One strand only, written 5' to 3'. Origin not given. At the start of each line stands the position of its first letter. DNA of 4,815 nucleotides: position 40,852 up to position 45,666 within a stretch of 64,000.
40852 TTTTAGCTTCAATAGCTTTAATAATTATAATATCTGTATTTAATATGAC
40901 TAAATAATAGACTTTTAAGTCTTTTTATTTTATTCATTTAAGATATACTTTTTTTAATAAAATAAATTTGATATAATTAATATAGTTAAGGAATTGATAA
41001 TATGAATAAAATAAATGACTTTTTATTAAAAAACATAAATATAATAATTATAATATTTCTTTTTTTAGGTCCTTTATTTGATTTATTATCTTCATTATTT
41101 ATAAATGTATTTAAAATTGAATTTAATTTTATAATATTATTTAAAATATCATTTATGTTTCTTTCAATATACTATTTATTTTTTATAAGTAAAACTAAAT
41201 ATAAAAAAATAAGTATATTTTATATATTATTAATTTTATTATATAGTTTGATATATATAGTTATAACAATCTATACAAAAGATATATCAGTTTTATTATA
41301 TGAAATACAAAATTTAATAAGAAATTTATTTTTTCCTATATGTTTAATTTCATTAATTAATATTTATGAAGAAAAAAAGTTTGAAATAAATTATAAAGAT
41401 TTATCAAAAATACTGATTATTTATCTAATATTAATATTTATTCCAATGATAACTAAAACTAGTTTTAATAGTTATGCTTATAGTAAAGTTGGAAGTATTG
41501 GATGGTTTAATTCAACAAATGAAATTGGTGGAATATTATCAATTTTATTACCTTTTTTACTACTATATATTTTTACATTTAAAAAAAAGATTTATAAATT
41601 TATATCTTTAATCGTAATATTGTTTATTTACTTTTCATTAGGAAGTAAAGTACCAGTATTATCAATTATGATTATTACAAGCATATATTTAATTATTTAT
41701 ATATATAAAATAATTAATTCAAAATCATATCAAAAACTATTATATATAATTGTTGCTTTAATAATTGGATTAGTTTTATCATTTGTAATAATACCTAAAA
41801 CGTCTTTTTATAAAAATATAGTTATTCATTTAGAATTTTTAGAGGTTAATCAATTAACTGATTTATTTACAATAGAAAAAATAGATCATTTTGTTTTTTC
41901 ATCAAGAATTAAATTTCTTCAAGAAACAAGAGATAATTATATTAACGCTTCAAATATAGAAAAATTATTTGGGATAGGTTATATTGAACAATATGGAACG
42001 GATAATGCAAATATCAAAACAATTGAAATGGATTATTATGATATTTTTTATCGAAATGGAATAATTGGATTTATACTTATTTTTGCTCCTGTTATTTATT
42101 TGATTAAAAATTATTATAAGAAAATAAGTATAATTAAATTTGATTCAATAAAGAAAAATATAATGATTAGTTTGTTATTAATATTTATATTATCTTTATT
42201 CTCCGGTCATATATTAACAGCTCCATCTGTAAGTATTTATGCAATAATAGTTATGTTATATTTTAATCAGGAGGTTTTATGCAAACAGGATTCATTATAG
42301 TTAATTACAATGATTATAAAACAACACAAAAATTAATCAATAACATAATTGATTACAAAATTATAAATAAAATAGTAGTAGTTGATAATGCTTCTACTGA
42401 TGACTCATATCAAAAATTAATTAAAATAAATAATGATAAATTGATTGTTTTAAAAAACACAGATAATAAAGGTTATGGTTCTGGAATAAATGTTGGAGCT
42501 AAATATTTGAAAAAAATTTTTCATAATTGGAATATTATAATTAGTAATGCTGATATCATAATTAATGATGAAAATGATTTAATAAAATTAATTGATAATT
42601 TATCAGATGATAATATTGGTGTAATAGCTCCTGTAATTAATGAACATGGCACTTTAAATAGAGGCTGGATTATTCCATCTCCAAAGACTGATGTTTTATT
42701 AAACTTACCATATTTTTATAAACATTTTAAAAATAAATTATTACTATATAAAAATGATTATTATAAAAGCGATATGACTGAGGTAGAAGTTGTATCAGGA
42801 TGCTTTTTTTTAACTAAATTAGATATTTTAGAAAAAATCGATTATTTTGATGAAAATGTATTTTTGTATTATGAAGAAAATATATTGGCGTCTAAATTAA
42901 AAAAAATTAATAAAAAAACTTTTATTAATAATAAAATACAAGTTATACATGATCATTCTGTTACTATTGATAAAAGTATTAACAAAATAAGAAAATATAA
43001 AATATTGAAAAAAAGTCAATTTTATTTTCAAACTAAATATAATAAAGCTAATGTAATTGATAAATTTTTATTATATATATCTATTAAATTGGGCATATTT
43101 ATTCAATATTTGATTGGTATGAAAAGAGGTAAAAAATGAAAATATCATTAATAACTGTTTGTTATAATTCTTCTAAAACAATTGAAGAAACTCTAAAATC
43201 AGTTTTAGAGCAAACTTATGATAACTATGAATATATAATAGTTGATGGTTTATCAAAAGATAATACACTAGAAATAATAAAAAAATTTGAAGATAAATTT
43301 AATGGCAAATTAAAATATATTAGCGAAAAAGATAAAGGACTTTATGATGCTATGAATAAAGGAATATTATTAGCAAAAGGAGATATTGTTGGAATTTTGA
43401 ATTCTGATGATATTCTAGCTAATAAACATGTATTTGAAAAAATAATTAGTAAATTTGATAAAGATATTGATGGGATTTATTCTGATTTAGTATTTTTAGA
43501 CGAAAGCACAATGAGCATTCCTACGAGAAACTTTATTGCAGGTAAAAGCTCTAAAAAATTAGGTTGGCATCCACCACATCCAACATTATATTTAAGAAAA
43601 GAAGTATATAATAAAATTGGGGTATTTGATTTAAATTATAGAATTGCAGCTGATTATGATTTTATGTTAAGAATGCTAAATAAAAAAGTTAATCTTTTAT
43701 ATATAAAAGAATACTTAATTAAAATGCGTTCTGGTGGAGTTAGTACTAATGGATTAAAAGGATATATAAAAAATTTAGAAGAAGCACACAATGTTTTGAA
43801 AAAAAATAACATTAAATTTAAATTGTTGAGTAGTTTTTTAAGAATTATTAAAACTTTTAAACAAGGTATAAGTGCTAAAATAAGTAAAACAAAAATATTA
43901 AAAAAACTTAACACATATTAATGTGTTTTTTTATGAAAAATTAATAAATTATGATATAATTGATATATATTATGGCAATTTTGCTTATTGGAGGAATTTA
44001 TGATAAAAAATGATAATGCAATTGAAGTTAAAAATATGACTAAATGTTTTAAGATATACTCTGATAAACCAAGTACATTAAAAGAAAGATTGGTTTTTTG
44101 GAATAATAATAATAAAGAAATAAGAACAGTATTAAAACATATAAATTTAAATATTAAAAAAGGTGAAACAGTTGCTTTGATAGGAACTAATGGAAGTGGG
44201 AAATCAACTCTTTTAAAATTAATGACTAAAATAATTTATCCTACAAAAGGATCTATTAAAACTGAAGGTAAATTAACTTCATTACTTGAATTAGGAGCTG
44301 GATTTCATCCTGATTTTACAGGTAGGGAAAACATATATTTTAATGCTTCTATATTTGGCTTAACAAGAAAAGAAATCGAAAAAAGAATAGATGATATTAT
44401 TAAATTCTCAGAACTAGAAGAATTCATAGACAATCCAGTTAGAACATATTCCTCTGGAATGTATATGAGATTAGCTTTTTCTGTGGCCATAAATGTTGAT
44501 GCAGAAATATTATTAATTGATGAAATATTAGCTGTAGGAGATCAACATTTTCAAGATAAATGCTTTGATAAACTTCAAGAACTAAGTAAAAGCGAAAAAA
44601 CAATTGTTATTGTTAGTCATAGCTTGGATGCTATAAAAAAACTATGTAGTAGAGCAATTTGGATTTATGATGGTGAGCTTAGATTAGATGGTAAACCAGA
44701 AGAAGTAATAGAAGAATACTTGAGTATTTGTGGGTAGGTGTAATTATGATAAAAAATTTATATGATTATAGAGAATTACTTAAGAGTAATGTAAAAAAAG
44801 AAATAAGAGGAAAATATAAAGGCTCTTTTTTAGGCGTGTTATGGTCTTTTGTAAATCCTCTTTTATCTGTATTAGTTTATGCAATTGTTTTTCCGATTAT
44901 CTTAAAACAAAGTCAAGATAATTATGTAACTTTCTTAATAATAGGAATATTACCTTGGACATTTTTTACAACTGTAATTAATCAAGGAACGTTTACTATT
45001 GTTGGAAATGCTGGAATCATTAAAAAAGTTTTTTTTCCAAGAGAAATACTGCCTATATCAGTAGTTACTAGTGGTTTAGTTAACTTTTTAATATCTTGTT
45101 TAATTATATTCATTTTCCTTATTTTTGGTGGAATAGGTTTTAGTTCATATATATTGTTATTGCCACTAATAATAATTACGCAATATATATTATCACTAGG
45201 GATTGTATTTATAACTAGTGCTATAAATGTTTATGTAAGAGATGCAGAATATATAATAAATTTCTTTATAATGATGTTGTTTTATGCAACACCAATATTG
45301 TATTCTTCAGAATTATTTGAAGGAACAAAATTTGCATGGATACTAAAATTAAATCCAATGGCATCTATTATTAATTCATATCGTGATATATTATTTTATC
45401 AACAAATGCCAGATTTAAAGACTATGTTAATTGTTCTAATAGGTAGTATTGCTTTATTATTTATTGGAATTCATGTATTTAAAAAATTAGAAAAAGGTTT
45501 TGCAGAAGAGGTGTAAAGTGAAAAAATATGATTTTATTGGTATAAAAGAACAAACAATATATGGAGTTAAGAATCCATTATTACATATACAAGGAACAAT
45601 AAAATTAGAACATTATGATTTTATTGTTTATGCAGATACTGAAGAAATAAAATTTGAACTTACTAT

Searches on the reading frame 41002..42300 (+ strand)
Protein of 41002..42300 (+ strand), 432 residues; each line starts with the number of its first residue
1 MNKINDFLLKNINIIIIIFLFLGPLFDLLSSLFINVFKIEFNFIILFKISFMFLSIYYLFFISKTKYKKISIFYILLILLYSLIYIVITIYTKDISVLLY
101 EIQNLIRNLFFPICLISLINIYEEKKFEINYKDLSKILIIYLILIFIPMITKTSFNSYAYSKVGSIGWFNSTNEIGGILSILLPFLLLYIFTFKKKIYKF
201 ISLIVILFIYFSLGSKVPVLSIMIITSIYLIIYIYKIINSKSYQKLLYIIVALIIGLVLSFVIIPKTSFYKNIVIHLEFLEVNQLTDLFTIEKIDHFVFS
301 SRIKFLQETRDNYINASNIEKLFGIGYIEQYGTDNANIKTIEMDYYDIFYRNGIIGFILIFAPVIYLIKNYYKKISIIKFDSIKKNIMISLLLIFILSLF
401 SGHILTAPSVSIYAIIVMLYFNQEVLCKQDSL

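Call 6: search_protein_families(library=pfam, proteins=[window:41002-42300:+])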
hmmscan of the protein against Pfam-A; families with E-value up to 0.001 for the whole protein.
window:41002-42300:+ (432 aa): 1 family
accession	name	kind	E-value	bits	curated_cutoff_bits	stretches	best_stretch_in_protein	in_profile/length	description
PF13425.11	O-antigen_lig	-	6.9e-54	183.8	31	2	15-284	7-288/462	O-antigen ligase like membrane protein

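Call 26: search_protein_families(library=ncbifam, proteins=[window:41002-42300:+], max_evalue=0.01)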
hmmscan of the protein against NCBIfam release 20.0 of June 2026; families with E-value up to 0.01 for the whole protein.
window:41002-42300:+ (432 aa): 0 families

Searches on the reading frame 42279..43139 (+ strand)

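Call 6: search_protein_families(library=pfam, proteins=[window:42279-43139:+])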
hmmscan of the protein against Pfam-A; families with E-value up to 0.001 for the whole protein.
window:42279-43139:+ (286 aa): 2 families
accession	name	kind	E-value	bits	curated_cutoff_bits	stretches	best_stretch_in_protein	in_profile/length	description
PF00535.33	Glycos_transf_2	-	2.1e-12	47.8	23.3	1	6-187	3-167/168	Glycosyl transferase family 2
PF13712.12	Glyco_tranf_2_5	-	3e-05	24.3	27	1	90-238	61-203/210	Glycosyltransferase like family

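Call 26: search_protein_families(library=ncbifam, proteins=[window:42279-43139:+], max_evalue=0.01)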
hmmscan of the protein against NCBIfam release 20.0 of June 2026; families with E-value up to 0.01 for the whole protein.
window:42279-43139:+ (286 aa): 5 families
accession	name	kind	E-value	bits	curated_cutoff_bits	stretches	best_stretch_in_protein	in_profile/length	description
TIGR01556.1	rhamnosyltran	subfamily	1.2e-08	34.5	200.55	1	12-225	6-201/281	rhamnosyltransferase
NF058614.1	PPMAGASynPpgS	equivalog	0.00015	21.3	370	1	5-116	4-109/226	polyprenyl-phospho-N-acetylgalactosaminyl synthase PpgS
TIGR03937.1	PgaC_IcaA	equivalog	0.001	18.1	422.3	1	4-97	48-140/407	poly-beta-1,6-N-acetyl-D-glucosamine synthase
NF050113.1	gal_furan_GlfT1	equivalog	0.0013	18.1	330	1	25-122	24-119/290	galactofuranosyltransferase GlfT1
TIGR04283.1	glyco_like_mftF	equivalog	0.0079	15.8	182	0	6-75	4-69/221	TIGR04283 family arsenosugar biosynthesis glycosyltransferase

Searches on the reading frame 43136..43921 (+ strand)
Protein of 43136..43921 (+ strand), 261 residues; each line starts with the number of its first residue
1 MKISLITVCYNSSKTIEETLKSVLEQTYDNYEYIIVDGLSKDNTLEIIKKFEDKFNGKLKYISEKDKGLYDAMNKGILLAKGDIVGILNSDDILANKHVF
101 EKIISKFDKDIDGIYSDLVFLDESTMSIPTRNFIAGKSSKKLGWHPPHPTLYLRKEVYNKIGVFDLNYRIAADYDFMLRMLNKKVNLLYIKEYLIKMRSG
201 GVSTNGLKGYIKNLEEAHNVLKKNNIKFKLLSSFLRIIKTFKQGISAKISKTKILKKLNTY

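Call 8: search_protein_families(library=pfam, proteins=[window:43136-43921:+])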
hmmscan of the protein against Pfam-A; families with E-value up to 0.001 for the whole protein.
window:43136-43921:+ (261 aa): 3 families
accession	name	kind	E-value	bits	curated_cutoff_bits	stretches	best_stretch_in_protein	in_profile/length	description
PF00535.33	Glycos_transf_2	-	4e-29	102.1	23.3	1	4-124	1-121/168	Glycosyl transferase family 2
PF13641.12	Glyco_tranf_2_3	-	6.4e-12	46.4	27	1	3-191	3-205/230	Glycosyltransferase like family 2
PF10111.15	Glyco_tranf_2_2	-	4.8e-10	39.8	27.3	1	5-215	2-236/276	Glycosyltransferase like family 2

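Call 26: search_protein_families(library=ncbifam, proteins=[window:43136-43921:+], max_evalue=0.01)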
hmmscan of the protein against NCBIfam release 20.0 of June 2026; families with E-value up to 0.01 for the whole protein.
window:43136-43921:+ (261 aa): 22 families
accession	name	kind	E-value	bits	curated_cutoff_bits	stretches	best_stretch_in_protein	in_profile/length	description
TIGR04009.1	wcaE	equivalog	1.1e-23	83.8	369.2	1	1-237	1-235/248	colanic acid biosynthesis glycosyltransferase WcaE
NF053739.1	GlytfEpsEBac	equivalog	1e-19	70.6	450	1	2-202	2-207/265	glycosyltransferase EpsE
NF047683.1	TeichurnBiosyTuaG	equivalog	1.8e-18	67.1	400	1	2-99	7-104/252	teichuronic acid biosynthesis protein TuaG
TIGR03937.1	PgaC_IcaA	equivalog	9e-17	61.1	422.3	1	2-108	46-151/407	poly-beta-1,6-N-acetyl-D-glucosamine synthase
NF007482.0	PRK10073.1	equivalog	2.7e-16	59.5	423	1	2-105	7-108/334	glycosyltransferase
TIGR04283.1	glyco_like_mftF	equivalog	4.8e-16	59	182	1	3-193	1-181/221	TIGR04283 family arsenosugar biosynthesis glycosyltransferase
NF038302.1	EPS_HpsE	equivalog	3.9e-13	49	300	1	3-103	3-108/307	hormogonium polysaccharide biosynthesis glycosyltransferase HpsE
NF041875.1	EPS_EpsD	equivalog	2.7e-12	46.8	370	1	4-100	2-97/325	exopolysaccharide biosynthesis glycosyltransferase EpsD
NF050050.1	ProtGlycPglI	equivalog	7.6e-12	45.2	500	1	2-120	3-121/306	GalNAc(5)-diNAcBac-PP-undecaprenol beta-1,3-glucosyltransferase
TIGR03111.1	glyc2_xrt_Gpos1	hypoth_equivalog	1.9e-11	43.4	363.95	1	2-111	50-160/439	TIGR03111 family XrtG-associated glycosyltransferase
NF041394.1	GtaseAglG_Halo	equivalog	3.4e-11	43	440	1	1-109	1-109/304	glucosyl-dolichyl phosphate glucuronosyltransferase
NF007453.0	PRK10018.1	equivalog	1.1e-09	38.3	382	1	3-183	8-192/280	colanic acid biosynthesis glycosyltransferase WcaA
TIGR04017.1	WcaA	equivalog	2.3e-09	37.3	495.75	1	3-182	7-190/279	colanic acid biosynthesis glycosyltransferase WcaA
NF038299.1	EPS_HpsN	equivalog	3.4e-09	36.1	425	1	2-101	2-100/317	hormogonium polysaccharide biosynthesis glycosyltransferase HpsN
NF047588.1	GlcsyltransPgfSStrep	equivalog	1.7e-08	34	500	1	1-112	1-115/308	glycosyltransferase PgfS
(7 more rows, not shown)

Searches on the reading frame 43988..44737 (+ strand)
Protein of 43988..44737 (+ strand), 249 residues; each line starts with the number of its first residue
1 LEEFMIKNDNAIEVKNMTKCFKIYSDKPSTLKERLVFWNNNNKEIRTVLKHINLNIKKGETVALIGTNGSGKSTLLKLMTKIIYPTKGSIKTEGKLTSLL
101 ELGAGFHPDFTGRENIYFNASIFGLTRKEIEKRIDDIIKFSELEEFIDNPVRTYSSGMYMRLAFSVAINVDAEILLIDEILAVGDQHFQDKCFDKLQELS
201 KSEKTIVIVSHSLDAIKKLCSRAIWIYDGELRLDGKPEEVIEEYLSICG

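Call 5: search_protein_families(library=ncbifam, proteins=[window:43988-44737:+])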
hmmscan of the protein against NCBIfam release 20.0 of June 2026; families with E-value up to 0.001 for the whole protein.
window:43988-44737:+ (249 aa): 188 families (the best 25 are shown)
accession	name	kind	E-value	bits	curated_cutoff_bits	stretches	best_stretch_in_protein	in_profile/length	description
NF010065.0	PRK13545.1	equivalog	3.3e-62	210.9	538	1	12-244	5-234/549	teichoic acids export protein ATP-binding subunit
NF010066.0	PRK13546.1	equivalog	3.6e-61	206.8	320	1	10-244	3-234/264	teichoic acids export ABC transporter ATP-binding subunit TagH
NF050108.1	galactan_ABC_ATP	equivalog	9.7e-59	198.5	400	1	39-244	35-240/244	galactan export ABC transporter ATP-binding subunit Wzt/RfbE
TIGR04521.1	ECF_ATPase_2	equivalog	1.3e-32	113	330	2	113-243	103-235/279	energy-coupling factor transporter ATPase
TIGR01188.1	drrA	subfamily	5.8e-32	111.2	312.45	2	108-240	79-211/302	daunorubicin resistance ABC transporter, ATP-binding protein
TIGR04520.1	ECF_ATPase_1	equivalog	1.2e-30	106.9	315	2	113-243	96-226/269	energy-coupling factor transporter ATPase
NF010060.0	PRK13537.1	equivalog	8.8e-30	103.7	521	1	46-244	28-237/314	nodulation factor ABC transporter ATP-binding protein NodI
TIGR01186.1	proV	subfamily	1.2e-27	97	326.6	1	48-242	8-219/363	betaine/proline/choline family ABC transporter ATP-binding protein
NF010059.0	PRK13536.1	equivalog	1.3e-27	96.4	549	1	46-245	56-266/342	nodulation factor ABC transporter ATP-binding protein NodI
TIGR01288.1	nodI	equivalog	1.9e-27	96.1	424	1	47-245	18-227/303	nodulation factor ABC transporter ATP-binding protein NodI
NF010170.0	PRK13651.1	equivalog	1.2e-26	93.4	432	2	113-243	124-255/308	cobalt transporter ATP-binding subunit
NF010158.0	PRK13637.1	equivalog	1.8e-26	92.9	390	2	114-243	103-235/287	energy-coupling factor transporter ATPase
TIGR01166.1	cbiO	subfamily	1.7e-25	89.6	211.8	2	47-96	6-55/190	cobalt ABC transporter, ATP-binding protein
NF007027.0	PRK09493.1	equivalog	4.6e-25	88.4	379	1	46-243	14-226/240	glutamine ABC transporter ATP-binding protein GlnQ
TIGR03415.1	ABC_choXWV_ATP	equivalog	1.1e-24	87.1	483.75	2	108-242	119-254/382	choline ABC transporter ATP-binding protein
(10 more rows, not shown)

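Call 8: search_protein_families(library=pfam, proteins=[window:43988-44737:+])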
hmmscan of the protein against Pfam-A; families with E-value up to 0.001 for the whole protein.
window:43988-44737:+ (249 aa): 5 families
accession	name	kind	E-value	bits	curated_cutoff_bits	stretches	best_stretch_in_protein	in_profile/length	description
PF00005.33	ABC_tran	-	9.2e-23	81.8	25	1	49-180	1-135/137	ABC transporter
PF13555.12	AAA_29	-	2.1e-05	24.6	27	1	55-87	18-50/61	P-loop containing region of AAA domain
PF13175.12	AAA_15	-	0.00035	20.7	32.1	1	49-86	14-50/374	AAA ATPase domain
PF02463.25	SMC_N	-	0.00043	20.2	40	0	50-77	16-42/220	RecF/RecN/SMC N terminal domain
PF00503.26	G-alpha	-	0.0007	19.3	48.8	1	40-97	2-49/333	G-protein alpha subunit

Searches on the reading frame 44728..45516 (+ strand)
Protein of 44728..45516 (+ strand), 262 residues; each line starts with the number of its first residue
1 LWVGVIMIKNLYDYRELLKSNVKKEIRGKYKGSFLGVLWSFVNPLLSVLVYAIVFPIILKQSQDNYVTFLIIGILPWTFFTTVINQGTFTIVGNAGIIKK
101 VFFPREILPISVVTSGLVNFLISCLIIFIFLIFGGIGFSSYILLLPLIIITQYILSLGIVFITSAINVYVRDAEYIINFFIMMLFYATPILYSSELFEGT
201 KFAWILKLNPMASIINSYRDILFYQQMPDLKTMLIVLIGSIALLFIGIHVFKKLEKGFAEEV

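Call 5: search_protein_families(library=ncbifam, proteins=[window:44728-45516:+])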
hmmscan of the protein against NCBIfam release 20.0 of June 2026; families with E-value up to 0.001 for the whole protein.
window:44728-45516:+ (262 aa): 1 family
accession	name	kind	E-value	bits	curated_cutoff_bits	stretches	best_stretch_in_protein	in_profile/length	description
NF050109.1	galactan_ABC_perm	equivalog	1.2e-16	61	380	1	12-250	18-260/272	galactan export ABC transporter permease subunit Wzm/RfbD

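Call 8: search_protein_families(library=pfam, proteins=[window:44728-45516:+])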
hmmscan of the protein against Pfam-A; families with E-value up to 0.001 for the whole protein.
window:44728-45516:+ (262 aa): 1 family
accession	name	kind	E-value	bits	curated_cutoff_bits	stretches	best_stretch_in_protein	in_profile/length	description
PF01061.29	ABC2_membrane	-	8.4e-19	68.4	26.9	1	17-223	2-211/211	ABC-2 type transporter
